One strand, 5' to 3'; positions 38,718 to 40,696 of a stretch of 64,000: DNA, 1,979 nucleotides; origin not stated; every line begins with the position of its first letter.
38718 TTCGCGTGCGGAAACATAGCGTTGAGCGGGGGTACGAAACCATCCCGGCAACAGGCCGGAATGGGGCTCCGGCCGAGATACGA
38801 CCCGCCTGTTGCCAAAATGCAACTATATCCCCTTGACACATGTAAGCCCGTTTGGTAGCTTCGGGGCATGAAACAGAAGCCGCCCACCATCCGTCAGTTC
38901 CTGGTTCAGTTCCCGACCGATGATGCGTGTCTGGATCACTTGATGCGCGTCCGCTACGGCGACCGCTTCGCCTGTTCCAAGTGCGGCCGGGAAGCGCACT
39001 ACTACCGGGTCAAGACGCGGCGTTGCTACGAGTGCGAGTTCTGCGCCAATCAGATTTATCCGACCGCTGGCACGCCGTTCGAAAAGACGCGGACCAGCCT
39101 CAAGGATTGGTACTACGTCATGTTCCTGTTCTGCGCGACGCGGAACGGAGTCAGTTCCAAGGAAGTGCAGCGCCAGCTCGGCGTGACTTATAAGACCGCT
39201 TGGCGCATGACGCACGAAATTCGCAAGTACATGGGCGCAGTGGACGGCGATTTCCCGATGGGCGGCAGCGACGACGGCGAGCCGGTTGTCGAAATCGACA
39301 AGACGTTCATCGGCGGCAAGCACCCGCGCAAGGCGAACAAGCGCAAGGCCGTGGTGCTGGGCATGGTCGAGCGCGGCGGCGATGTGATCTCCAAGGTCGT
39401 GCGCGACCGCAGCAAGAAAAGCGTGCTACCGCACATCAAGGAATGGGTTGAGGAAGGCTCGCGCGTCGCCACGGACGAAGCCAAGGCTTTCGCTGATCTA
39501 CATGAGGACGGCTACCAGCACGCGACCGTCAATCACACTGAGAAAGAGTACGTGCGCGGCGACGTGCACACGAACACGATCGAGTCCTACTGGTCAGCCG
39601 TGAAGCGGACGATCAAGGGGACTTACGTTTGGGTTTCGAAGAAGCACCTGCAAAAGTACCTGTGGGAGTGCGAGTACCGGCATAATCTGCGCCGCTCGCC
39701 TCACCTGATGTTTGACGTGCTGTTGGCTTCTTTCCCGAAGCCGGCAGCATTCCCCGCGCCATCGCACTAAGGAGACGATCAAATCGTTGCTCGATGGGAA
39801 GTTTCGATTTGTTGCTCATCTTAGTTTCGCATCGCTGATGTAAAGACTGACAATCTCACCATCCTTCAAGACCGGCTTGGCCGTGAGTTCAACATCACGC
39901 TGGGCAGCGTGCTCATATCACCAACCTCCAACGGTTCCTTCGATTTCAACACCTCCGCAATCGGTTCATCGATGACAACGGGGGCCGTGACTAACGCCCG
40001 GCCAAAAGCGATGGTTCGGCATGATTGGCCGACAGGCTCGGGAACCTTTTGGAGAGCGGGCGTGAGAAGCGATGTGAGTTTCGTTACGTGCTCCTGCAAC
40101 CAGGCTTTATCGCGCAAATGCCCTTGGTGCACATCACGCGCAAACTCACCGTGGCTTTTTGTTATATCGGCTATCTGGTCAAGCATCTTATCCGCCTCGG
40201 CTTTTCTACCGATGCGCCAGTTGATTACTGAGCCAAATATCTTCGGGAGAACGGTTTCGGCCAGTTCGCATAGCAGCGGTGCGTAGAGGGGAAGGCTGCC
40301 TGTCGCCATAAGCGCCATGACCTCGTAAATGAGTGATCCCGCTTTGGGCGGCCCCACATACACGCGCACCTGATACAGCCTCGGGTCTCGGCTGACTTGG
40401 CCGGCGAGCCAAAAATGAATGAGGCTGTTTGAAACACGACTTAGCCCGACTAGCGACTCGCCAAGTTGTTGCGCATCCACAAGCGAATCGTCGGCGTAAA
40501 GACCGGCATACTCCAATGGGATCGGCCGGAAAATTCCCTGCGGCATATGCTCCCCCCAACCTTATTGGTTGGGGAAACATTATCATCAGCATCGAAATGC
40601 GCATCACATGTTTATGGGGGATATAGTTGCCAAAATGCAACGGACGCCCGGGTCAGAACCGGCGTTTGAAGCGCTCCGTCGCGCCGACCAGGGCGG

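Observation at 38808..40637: IS1595-family element with a lower-GC passenger gene and an unusual 16-bp direct-repeat border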

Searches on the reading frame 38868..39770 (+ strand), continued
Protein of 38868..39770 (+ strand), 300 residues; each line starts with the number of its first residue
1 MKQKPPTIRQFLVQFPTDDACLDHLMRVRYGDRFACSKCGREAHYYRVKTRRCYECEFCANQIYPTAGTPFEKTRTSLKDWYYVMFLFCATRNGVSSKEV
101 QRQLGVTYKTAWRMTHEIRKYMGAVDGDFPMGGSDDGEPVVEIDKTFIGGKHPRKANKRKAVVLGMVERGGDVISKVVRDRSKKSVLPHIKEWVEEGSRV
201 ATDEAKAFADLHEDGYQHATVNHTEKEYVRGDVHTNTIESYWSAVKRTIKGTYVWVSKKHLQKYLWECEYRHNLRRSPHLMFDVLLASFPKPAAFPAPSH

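Call 53: predict_structure(alignment_id=A2)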
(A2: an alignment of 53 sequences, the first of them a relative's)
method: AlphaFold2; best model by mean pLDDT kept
length: 290 residues; sequences in the alignment: 53
mean_pLDDT: 87.1   pTM: 0.85
mean pLDDT of the five models: 87.1, 85.8, 85.5, 84.6, 83.9
residues with pLDDT >= 90: 191; 70-90: 55; 50-70: 30; < 50: 14
segments of 3 or more residues with pLDDT < 50: 70-82
pLDDT, mean of each block of 10 residues (from residue 1): 64 93 92 93 87 83 64 42 57 82 94 96 91 68 77 93 96 96 89 97 97 98 97 96 96 97 98 97 92
secondary structure, 60 per line:
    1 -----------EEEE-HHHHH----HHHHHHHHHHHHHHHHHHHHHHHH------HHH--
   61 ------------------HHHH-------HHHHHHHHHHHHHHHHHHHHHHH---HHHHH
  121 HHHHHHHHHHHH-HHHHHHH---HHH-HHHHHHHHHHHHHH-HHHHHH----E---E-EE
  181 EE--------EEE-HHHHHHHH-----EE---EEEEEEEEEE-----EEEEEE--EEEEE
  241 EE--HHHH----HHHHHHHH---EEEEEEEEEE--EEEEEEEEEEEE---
elements in order: E12-15 H17-21 H26-49 H79-82 H90-112 H116-132 H134-140 H148-161 H163-168 E179-182 E191-193 H195-202 E213-222 E228-233 E236-242 H245-248 H253-260 E264-273 E276-287
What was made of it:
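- AlphaFold model of the 60%-identical homolog P0002: pLDDT 87, helical N-domain plus beta-barrel (call 53).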

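Call 58: search_protein_families(library=pfam, proteins=[L030:3943-4893:-], max_evalue=0.01)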
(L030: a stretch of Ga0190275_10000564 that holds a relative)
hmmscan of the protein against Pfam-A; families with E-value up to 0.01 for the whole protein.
L030:3943-4893:- (316 aa): 0 families

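Call 59: fold_search(model_id=the predicted structure, library=pdb)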
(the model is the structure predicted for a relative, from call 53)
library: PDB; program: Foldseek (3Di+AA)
matches with E <= 10: 844; with E <= 0.001: 0
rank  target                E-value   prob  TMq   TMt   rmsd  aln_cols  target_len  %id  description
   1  9fco_I                9.1e-03  1.00  0.19  0.62   3.6        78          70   18  Structure of E. coli 30S-IF1-IF3-mRNA-Kasugamycin complex (released 2025-03-19)
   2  9h9h_X                1.1e-02  1.00  0.19  0.62   3.7        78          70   18  Complex 1 30S-IF1-IF2-IF3-GE81112 (released 2025-08-06)
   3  9hm0_A                1.5e-02  0.35  0.17  0.15  19.9       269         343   11  Translational activator Aep3 in complex with mRNA and the yeast mitochondrial ribosome (released 2025-12-17)
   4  6gsm_i                1.8e-02  0.99  0.19  0.49   9.5        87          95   16  Structure of a partial yeast 48S preinitiation complex in open conformation. (released 2019-07-31)
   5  7syv_A                2.4e-02  0.99  0.19  0.47  10.1        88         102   15  Structure of the wt IRES eIF5B-containing pre-48S initiation complex, open conformation. Structure 14(wt) (released 2022-07-20)
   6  4ql5_A                2.5e-02  0.98  0.15  0.53   6.7        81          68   16  Crystal structure of translation initiation factor IF-1 from Streptococcus pneumoniae TIGR4 (released 2014-07-02)
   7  8bwv_A                3.1e-02  1.00  0.21  0.68   3.4        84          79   14  Crystal Structure of SilF Cu(I) (released 2024-01-24)
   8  7oa5_D                3.3e-02  0.99  0.17  0.25   3.8        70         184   23  RUVA COMPLEXED TO A HOLLIDAY JUNCTION. (released 2021-04-28)
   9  8om2_A                3.3e-02  0.30  0.19  0.18  20.5       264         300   11  Small subunit of yeast mitochondrial ribosome in complex with METTL17/Rsm22. (released 2024-01-10)
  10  9h6y_j                3.5e-02  0.99  0.19  0.43  10.2        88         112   15  Late-stage 48S Initiation Complex (LS48S IC) guided by the trans-RNA (released 2025-12-10)
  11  8bhu_AAA              3.9e-02  1.00  0.19  0.60   4.6        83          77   17  Crystal Structure of SilF (Ag(I) form (released 2023-11-15)
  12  7oa5_E                3.9e-02  0.99  0.17  0.26   3.8        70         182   23  RUVA COMPLEXED TO A HOLLIDAY JUNCTION. (released 2021-04-28)
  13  2vb2                  4.1e-02  0.99  0.18  0.61   4.5        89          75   12  Crystal structure of Cu(I)CusF (released 2007-12-18)
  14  6zp4_G                4.4e-02  0.99  0.19  0.53   9.5        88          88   16  SARS-CoV-2 Nsp1 bound to a human 43S preinitiation ribosome complex - state 2 (released 2020-07-29)
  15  6g63_L                4.4e-02  0.72  0.18  0.11   8.8       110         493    9  RNase E in complex with sRNA RrpA (released 2018-10-03)
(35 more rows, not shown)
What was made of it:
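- OB-fold matches: IF1, CusF/SilF, RuvA domain I, RPA and Ten1, with probability about 1.0 and target-normalised TM 0.5-0.68 (call 59). An OB-fold suggests nucleic-acid binding (call 59).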

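Call 61: search_protein_families(library=phrogs, proteins=[L001:4949-5818:-, window:38868-39770:+, P0003, P0033], max_evalue=0.01)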
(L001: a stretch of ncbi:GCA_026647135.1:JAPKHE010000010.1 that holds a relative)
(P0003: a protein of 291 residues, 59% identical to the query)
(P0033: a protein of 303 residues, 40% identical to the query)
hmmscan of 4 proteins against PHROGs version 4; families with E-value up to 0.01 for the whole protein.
L001:4949-5818:- (289 aa): 3 families
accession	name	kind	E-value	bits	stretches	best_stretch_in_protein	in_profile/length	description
phrog_5147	-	unknown function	5.4e-18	66.4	1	9-287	11-287/287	-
phrog_3243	-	unknown function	0.00084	19.6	1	11-110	14-107/293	-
phrog_13337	-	unknown function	0.0023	18.3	1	9-118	9-116/275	-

window:38868-39770:+ (300 aa): 3 families
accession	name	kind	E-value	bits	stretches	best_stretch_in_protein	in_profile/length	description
phrog_25593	-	unknown function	6.5e-41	141.6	2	4-162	10-163/344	-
phrog_13752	-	unknown function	1.5e-16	61.6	1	160-286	3-126/131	-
phrog_9697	-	unknown function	1.9e-10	41.7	1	138-237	62-160/164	-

P0003 (291 aa): 1 family
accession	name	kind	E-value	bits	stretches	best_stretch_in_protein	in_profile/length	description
phrog_5147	-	unknown function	7.6e-15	56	1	11-286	12-286/287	-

P0033 (303 aa): 2 families
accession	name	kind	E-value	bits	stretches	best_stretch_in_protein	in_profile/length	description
phrog_5147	-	unknown function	3.3e-13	50.6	2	162-297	138-284/287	-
phrog_3243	-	unknown function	4e-06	27.2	1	11-131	14-122/293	-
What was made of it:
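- It matches phrog_5147 (call 61).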

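Call 63: fold_search(model_id=the predicted structure, library=viral)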
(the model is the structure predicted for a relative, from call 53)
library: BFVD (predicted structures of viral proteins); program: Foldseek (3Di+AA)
matches with E <= 10: 482; with E <= 0.001: 2
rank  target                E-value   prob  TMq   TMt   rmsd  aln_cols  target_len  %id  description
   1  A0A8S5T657            9.9e-07  1.00  0.27  0.28  19.5       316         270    9  Uncharacterized protein [Myoviridae sp. ctLIM9]
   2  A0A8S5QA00            1.4e-06  1.00  0.27  0.23  13.6       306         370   14  DUF6575 domain-containing protein [Siphoviridae sp. ctoic9]
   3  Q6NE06                1.2e-03  0.97  0.31  0.25  15.7       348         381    9  Uncharacterized protein [Leptospira phage LE1]
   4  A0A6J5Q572            9.0e-03  0.38  0.17  0.19  15.8       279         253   14  Uncharacterized protein [uncultured Caudovirales phage]
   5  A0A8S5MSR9            1.1e-02  0.99  0.17  0.22   7.2        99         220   12  Uncharacterized protein [Siphoviridae sp. ct8Ri8]
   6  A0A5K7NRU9            1.8e-02  1.00  0.19  0.16   6.4        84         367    8  (no name in the UniProt tables at hand)
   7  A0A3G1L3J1            2.2e-02  0.57  0.19  0.28  17.4       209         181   12  Uncharacterized protein [Synechococcus phage S-CBWM1]
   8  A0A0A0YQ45            2.5e-02  0.99  0.18  0.37   4.2        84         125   13  Uncharacterized protein [Citrobacter phage Moon]
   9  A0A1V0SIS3            2.5e-02  0.99  0.19  0.28  10.7        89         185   13  Translation initiation factor 1A / IF-1 [Klosneuvirus KNV1]
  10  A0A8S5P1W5            2.6e-02  0.96  0.21  0.38  10.8       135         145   10  Uncharacterized protein [Myoviridae sp. ctakU3]
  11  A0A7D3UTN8            2.7e-02  0.97  0.18  0.41   5.7        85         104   10  Uncharacterized protein [Fadolivirus FV1/VV64]
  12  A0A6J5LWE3            2.7e-02  0.23  0.16  0.20  17.1       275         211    9  Uncharacterized protein [uncultured Caudovirales phage]
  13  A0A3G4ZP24            3.2e-02  0.99  0.18  0.35   5.8       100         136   12  Uncharacterized protein [Terrestrivirus sp.]
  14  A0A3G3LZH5            3.4e-02  0.98  0.20  0.29   5.0        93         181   17  SsDNA binding protein [Brevibacterium phage Cantare]
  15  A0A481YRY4            4.3e-02  0.72  0.23  0.11  12.9       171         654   13  DNA ligase [Marseillevirus LCMAC101]
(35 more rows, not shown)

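Call 67: find_related_loci(query=A4, collection=viral_contigs, flank=3500)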
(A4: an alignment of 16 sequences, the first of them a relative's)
Query A4 (289 aa) in viral_contigs; peptide patterns used: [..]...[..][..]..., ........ (x = any residue, [..] = any of these).
16 stretches matched a pattern; 1 encode a relative of the query (tblastn E <= 1e-3); 1 distinct loci.
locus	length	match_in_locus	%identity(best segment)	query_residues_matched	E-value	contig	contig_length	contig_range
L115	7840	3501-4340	39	8-288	3e-57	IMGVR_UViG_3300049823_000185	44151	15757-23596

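Call 73: search_protein_families(library=padloc, proteins=[L001:4949-5818:-, P0003, P0033, P0039, L030:3943-4893:-], max_evalue=0.1)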
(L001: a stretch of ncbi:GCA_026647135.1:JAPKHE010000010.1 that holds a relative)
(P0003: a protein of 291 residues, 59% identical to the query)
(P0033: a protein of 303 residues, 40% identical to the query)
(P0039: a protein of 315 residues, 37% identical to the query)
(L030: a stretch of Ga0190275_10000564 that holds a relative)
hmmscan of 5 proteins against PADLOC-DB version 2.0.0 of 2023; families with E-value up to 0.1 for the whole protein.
L001:4949-5818:- (289 aa): 0 families

P0003 (291 aa): 0 families

P0033 (303 aa): 0 families

P0039 (315 aa): 0 families

L030:3943-4893:- (316 aa): 0 families
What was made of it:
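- PADLOC gave no hit for four full-length members (call 73).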

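Call 81: search_protein_representatives(alignment_id=A2)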
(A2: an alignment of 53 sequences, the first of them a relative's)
Query: 53 sequences, 289 profile positions. Proteins with E-value up to 0.001 (for the whole library): 824; up to 1e-10: 502; up to 1e-30: 236. The best 150 are listed.
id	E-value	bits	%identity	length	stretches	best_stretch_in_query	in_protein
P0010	1.4e-121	421.5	-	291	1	2-287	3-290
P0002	1.7e-115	401.5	-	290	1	3-287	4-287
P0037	2.4e-109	381.4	-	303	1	1-287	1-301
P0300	4.7e-108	377.1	-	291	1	1-287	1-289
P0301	6.3e-103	360.3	-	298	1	1-287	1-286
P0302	1.3e-99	349.5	-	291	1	6-286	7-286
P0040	1.4e-99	349.3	-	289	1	3-287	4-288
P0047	2.2e-98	345.4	-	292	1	2-287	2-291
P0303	1.6e-97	342.6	-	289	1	3-287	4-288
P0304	5.9e-96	337.4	-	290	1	3-288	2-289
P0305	6.3e-96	337.3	-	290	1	1-288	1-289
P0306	3.0e-92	325.3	-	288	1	1-285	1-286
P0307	5.1e-88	311.4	-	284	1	4-285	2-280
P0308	9.6e-86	303.9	-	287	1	6-287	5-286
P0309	2.4e-85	302.6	-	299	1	1-287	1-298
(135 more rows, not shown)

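Call 91: find_related_loci(query=A5, collection=viral_contigs, flank=3500)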
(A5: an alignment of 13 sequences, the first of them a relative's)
Query A5 (280 aa) in viral_contigs; peptide patterns used: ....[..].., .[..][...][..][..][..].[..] (x = any residue, [..] = any of these).
382 stretches matched a pattern; 282 encode a relative of the query (tblastn E <= 1e-3); the best 80 are kept; 80 distinct loci.
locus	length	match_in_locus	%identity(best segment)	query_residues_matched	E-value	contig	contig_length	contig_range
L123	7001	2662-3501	100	1-280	0e+0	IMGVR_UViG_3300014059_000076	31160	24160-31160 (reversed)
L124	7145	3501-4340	89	1-280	5e-174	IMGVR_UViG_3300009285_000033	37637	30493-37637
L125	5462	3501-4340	81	1-280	1e-163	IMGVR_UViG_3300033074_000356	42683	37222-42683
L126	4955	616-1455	71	1-280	6e-144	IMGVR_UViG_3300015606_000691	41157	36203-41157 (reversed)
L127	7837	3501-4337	70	1-279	2e-141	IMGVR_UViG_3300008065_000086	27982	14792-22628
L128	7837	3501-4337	68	1-279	5e-140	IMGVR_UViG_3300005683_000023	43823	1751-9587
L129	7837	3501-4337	69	1-279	6e-139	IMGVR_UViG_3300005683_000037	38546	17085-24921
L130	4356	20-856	70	1-279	1e-132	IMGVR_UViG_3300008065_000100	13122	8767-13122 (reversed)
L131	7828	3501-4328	59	1-273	2e-109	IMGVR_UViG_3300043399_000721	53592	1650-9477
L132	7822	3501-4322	60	1-273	2e-104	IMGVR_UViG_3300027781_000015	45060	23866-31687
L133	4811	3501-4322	60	1-273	2e-104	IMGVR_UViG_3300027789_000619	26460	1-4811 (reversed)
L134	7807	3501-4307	57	1-270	2e-103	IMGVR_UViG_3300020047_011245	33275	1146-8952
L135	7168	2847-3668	59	1-273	8e-103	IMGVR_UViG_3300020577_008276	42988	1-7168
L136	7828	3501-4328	55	1-276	2e-102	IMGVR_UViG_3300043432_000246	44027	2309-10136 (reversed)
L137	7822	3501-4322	58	1-273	4e-102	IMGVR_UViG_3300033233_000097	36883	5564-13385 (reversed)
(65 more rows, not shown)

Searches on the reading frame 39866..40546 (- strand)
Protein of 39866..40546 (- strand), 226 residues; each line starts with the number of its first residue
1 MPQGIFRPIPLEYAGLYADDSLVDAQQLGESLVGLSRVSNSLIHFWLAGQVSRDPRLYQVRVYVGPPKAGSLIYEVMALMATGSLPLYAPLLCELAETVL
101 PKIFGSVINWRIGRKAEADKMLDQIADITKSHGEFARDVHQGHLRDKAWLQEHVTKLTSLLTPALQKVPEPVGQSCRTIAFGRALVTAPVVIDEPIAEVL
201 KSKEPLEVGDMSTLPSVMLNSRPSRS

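Call 5: search_protein_families(library=pfam, proteins=[window:39866-40546:-], max_evalue=1)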
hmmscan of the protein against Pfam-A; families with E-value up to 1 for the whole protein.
window:39866-40546:- (226 aa): 1 family
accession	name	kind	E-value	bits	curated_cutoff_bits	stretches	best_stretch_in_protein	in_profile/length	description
PF25678.1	DUF7946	-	2.4e-25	90.1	27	1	11-199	3-181/183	Domain of unknown function (DUF7946)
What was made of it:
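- Checked: The passenger does have a recognisable family: PF25678 DUF7946, E = 2.4e-25 (call 5).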

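Call 7: search_protein_families(library=padloc, proteins=[window:39866-40546:-], max_evalue=1)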
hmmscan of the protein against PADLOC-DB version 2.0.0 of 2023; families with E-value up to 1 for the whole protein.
window:39866-40546:- (226 aa): 0 families

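Call 8: search_protein_families(library=ncbifam, proteins=[window:39866-40546:-], max_evalue=1)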
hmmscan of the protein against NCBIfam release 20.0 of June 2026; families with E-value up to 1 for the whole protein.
window:39866-40546:- (226 aa): 0 families

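Call 11: find_encoding_contigs(protein=window:39866-40546:-, flank=4000, max_places=10)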
Protein window:39866-40546:- (226 aa): no gene with exactly this product is on record in the collection.
